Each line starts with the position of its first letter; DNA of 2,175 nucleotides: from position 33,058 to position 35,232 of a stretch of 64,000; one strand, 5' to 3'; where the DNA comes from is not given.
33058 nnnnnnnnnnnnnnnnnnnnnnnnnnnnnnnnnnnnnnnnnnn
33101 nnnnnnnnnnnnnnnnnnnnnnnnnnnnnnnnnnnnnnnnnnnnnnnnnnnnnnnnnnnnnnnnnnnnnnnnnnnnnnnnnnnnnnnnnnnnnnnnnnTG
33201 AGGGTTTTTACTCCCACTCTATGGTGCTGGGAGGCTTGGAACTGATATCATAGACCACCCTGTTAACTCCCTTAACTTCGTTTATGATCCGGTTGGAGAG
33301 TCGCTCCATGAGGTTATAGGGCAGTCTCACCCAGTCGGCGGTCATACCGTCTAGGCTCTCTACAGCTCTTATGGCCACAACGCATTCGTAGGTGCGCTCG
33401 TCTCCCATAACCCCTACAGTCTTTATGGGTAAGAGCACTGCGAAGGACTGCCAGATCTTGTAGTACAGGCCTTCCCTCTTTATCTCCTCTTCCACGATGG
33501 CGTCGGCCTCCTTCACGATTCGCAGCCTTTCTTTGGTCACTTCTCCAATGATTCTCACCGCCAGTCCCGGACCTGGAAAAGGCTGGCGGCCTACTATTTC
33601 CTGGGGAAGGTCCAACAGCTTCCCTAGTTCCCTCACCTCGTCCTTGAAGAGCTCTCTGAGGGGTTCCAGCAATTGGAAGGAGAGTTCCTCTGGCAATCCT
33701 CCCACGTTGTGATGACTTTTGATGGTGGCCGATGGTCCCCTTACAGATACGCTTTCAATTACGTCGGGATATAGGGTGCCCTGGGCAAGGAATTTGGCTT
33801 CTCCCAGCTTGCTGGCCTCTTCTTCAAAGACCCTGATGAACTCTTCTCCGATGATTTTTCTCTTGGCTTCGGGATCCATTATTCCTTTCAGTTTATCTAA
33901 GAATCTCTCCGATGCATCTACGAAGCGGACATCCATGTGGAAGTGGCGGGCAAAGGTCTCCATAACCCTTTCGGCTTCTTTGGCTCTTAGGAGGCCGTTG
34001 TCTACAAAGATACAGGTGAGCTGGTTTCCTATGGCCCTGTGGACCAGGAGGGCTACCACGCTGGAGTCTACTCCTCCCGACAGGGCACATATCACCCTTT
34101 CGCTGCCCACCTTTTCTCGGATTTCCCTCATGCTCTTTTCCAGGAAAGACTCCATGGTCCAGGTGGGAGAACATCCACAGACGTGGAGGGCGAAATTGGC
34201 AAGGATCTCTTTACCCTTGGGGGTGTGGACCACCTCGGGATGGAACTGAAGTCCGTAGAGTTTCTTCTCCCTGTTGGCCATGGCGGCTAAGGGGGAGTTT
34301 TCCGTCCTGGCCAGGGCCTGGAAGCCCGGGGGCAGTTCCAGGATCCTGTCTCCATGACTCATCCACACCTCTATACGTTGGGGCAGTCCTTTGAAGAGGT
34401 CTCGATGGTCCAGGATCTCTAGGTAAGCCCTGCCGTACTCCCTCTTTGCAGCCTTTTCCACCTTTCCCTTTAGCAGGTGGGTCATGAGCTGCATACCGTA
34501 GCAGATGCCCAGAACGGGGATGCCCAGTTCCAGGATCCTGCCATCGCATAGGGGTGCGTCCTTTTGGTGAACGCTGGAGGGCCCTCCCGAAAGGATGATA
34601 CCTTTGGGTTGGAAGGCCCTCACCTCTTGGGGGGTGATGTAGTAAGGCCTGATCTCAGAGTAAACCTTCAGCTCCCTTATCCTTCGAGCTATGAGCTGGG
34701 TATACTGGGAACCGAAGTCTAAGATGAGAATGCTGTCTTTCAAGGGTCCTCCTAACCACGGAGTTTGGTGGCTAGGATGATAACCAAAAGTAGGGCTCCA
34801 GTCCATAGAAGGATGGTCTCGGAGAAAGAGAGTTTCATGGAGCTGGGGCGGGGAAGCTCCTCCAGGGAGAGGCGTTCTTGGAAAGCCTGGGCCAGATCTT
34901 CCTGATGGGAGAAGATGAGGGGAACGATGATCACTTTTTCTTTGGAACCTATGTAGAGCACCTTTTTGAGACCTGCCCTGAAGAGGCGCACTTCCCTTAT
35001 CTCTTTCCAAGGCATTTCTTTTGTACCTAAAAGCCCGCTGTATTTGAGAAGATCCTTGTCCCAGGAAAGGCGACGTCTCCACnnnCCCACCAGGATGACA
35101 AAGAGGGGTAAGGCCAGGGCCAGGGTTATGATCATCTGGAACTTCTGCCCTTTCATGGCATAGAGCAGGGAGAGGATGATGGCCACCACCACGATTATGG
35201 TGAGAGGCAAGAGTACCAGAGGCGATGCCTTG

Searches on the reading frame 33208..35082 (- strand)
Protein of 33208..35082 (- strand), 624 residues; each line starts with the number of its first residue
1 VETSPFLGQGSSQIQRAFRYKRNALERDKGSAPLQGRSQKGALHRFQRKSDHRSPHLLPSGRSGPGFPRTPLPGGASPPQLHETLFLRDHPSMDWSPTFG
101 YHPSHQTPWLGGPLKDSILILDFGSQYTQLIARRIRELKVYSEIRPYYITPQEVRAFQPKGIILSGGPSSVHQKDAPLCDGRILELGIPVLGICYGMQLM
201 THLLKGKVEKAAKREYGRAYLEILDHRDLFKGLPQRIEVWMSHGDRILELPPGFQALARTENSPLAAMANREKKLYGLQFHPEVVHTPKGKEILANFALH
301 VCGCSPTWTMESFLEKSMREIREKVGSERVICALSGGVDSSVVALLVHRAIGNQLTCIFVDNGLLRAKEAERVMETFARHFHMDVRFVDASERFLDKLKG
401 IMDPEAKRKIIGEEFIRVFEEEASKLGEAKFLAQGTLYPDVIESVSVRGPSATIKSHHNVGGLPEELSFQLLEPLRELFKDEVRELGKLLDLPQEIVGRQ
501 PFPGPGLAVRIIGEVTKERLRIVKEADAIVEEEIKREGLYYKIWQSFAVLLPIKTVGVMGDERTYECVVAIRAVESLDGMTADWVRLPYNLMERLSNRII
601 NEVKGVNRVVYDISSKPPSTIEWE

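Call 70: search_protein_families(library=pfam, proteins=[window:33208-35082:-], max_evalue=0.00001)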
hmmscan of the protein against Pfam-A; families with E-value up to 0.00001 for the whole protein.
window:33208-35082:- (624 aa): 4 families
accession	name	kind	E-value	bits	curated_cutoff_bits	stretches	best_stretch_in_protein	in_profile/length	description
PF00117.34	GATase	-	3.4e-47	161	22.8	1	119-300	1-189/190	Glutamine amidotransferase class-I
PF00958.27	GMP_synt_C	-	1.1e-45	154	27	1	532-623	1-92/92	GMP synthase C terminal domain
PF02540.23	NAD_synthase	-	4.2e-10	39.6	21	1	314-360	5-52/242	NAD synthase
PF07722.19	Peptidase_C26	-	2.3e-08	34.5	20.5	1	183-283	101-219/219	Peptidase C26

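Call 72: find_homologous_proteins(query=window:33208-35082:-, max_evalue=1e-50)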
Query window:33208-35082:- (624 aa): 8000 proteins with E <= 1e-50 among 8000 candidates; the best 120 are listed.
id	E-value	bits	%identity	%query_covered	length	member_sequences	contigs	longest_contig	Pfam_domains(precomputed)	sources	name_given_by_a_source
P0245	0.0e+0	1065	92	82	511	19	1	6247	PF00958.28,PF07722.20,PF00117.35,PF02540.24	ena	-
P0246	0.0e+0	1051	90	82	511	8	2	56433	PF00958.28,PF07722.20,PF03054.23,PF00117.35,PF02540.24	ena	-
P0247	0.0e+0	1042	89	82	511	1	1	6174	PF00958.28,PF07722.20,PF00117.35,PF02540.24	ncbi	-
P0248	3.8e-297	1005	87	82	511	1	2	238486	PF00958.28,PF07722.20,PF03054.23,PF00117.35,PF02540.24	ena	-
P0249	2.8e-284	963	81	82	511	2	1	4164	PF00958.28,PF07722.20,PF00117.35,PF02540.24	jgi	-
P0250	2.1e-283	960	81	82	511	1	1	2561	PF00958.28,PF07722.20,PF00117.35,PF02540.24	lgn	-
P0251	4.5e-283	959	81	82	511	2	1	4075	PF00958.28,PF07722.20,PF00117.35,PF02540.24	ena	-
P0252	1.4e-280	950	80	82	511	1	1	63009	PF00958.28,PF07722.20,PF00117.35,PF02540.24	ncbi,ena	-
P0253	7.8e-277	938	80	82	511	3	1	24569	PF00958.28,PF07722.20,PF00117.35,PF02540.24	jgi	-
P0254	2.5e-276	936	80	82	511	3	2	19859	PF00958.28,PF07722.20,PF00117.35,PF02540.24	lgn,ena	-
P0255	1.4e-273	927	78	82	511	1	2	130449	PF00958.28,PF07722.20,PF00117.35,PF02540.24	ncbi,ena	-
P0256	2.7e-250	850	72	82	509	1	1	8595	PF00958.28,PF07722.20,PF00117.35,PF02540.24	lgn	-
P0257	4.5e-248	843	72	82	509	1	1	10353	PF00958.28,PF07722.20,PF03054.23,PF00117.35,PF02540.24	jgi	-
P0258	1.6e-243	828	70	81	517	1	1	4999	PF00958.28,PF07722.20,PF03054.23,PF06508.20,PF00117.35,PF02540.24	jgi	-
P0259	8.4e-242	822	70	82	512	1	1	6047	PF00958.28,PF07722.20,PF00117.35,PF02540.24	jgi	jgi:GMP synthase (glutamine-hydrolysing)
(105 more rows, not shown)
